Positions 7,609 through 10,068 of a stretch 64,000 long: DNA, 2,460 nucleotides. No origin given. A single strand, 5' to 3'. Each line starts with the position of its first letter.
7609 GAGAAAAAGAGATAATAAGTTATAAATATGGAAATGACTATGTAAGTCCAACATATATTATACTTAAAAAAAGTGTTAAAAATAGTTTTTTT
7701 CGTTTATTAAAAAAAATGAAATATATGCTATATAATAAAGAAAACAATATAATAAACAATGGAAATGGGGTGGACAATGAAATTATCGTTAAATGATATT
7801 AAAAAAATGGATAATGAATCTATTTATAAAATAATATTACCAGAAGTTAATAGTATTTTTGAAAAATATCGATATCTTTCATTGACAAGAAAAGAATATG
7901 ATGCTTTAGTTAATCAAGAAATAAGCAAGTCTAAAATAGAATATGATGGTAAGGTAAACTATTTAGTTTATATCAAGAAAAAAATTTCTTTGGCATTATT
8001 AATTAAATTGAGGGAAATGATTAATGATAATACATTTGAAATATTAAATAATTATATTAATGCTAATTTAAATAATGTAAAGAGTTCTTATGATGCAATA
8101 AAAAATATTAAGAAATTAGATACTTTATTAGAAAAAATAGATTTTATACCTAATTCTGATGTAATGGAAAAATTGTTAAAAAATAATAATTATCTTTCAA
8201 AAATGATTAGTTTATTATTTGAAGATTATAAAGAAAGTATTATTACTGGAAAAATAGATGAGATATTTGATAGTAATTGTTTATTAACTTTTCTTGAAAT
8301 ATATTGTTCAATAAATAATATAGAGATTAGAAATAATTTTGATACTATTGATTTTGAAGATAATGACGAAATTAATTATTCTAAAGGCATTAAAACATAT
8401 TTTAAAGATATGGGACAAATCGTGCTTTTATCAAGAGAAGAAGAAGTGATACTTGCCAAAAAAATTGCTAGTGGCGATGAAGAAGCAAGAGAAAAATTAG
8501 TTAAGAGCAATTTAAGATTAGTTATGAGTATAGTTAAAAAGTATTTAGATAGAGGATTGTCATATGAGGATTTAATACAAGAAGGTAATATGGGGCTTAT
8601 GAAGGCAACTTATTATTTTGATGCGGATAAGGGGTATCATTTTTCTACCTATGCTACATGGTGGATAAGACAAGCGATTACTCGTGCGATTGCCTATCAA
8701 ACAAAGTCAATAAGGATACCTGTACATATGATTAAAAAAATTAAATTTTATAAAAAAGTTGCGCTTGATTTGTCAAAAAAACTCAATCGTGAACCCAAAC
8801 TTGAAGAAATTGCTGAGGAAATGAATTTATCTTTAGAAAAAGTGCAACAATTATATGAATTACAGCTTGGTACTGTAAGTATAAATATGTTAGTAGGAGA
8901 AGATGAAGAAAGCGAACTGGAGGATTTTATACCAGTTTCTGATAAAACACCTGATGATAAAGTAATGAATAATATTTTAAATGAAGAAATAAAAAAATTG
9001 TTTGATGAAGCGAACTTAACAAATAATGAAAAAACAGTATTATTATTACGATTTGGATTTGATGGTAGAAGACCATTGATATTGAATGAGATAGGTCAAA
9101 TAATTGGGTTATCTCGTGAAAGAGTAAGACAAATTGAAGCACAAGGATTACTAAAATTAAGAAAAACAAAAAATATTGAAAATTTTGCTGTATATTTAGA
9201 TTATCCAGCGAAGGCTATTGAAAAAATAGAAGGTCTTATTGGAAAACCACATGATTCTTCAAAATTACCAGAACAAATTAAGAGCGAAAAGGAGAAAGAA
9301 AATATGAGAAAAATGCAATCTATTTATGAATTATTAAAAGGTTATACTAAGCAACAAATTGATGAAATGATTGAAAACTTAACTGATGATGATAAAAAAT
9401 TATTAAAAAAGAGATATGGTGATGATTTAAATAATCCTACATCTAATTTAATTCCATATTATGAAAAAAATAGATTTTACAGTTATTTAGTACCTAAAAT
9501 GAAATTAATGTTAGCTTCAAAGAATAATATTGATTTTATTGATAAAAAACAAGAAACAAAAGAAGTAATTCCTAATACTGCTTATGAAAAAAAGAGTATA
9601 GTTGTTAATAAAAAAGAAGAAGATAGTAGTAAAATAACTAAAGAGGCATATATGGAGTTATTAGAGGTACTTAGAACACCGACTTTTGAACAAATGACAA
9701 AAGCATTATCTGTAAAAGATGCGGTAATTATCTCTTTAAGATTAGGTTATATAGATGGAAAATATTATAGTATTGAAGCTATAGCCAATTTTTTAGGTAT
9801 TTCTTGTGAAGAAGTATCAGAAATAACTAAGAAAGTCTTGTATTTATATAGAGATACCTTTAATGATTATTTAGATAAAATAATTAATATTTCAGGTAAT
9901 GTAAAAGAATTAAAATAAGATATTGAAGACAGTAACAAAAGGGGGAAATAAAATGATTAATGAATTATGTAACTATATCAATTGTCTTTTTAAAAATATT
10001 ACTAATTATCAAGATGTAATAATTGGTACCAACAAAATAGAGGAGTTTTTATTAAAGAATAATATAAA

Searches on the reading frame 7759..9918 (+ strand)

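Call 20: search_protein_families(library=ncbifam, proteins=[window:7759-9918:+], max_evalue=0.00001)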
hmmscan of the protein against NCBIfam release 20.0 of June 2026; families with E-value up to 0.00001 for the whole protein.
window:7759-9918:+ (719 aa): 47 families (the best 25 are shown)
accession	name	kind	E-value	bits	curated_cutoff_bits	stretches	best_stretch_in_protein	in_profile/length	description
NF006666.0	PRK09210.1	equivalog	6.6e-92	308.7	572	1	115-479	14-368/370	RNA polymerase sigma factor RpoD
TIGR02997.1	Sig70-cyanoRpoD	subfamily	3.5e-89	299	384.5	1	241-468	73-298/298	RNA polymerase sigma factor, RpoD/SigA family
TIGR02393.1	RpoD_Cterm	equivalog_domain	1.9e-87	292.8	354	1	243-479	1-236/238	RNA polymerase sigma factor RpoD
NF004208.0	PRK05658.1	equivalog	1.4e-85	288.6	555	1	241-481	391-630/631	RNA polymerase sigma factor RpoD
NF005643.0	PRK07406.1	equivalog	3.6e-85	286.4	500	1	241-473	159-389/397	RNA polymerase sigma factor RpoD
NF041931.2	MzaA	equivalog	4.7e-81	273.7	800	1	241-482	474-716/726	MZA anti-phage system associated sigma-70 family RNA polymerase sigma factor MzaA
TIGR02394.1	rpoS_proteo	equivalog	4.9e-80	269.1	378.7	1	207-474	11-277/285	RNA polymerase sigma factor RpoS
NF005920.0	PRK07921.1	subfamily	3.4e-79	266.2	464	1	239-479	87-326/328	RNA polymerase sigma factor SigB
NF005785.0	PRK07598.1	equivalog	5.6e-79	265.9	554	1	235-480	168-411/415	RNA polymerase sigma factor SigC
NF004207.0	PRK05657.1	equivalog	2.1e-75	254.1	394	1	208-470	55-316/329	RNA polymerase sigma factor RpoS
NF005642.0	PRK07405.1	subfamily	1.6e-73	247.7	524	1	236-472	77-310/318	RNA polymerase sigma factor SigD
NF004560.0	PRK05901.1-1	equivalog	2.7e-72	244.5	711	1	241-480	277-515/516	RNA polymerase sigma factor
NF004561.0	PRK05901.1-3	equivalog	6.1e-71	240.1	582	1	237-474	294-530/537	RNA polymerase sigma factor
NF004615.0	PRK05949.1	subfamily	3.1e-69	233.4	530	1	234-472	84-320/327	RNA polymerase sigma factor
NF004562.0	PRK05901.1-4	equivalog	1.8e-68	231.5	779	1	241-482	315-555/571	RNA polymerase sigma factor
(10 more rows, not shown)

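Call 27: search_protein_families(library=pfam, proteins=[window:7759-9918:+], max_evalue=0.0001)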
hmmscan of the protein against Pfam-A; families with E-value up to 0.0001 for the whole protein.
window:7759-9918:+ (719 aa): 4 families
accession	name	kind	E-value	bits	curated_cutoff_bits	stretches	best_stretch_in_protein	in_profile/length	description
PF04545.22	Sigma70_r4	-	1.3e-22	79.5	24.1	1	419-469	4-50/50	Sigma-70, region 4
PF04542.20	Sigma70_r2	-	2e-20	72.8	24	1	247-315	1-69/71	Sigma-70 region 2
PF04539.22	Sigma70_r3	-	4.8e-18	65.5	25.3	1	327-400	2-76/78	Sigma-70 region 3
PF00140.25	Sigma70_r1_2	-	4.3e-10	39.8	22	1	211-242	3-34/34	Sigma-70 factor, region 1.2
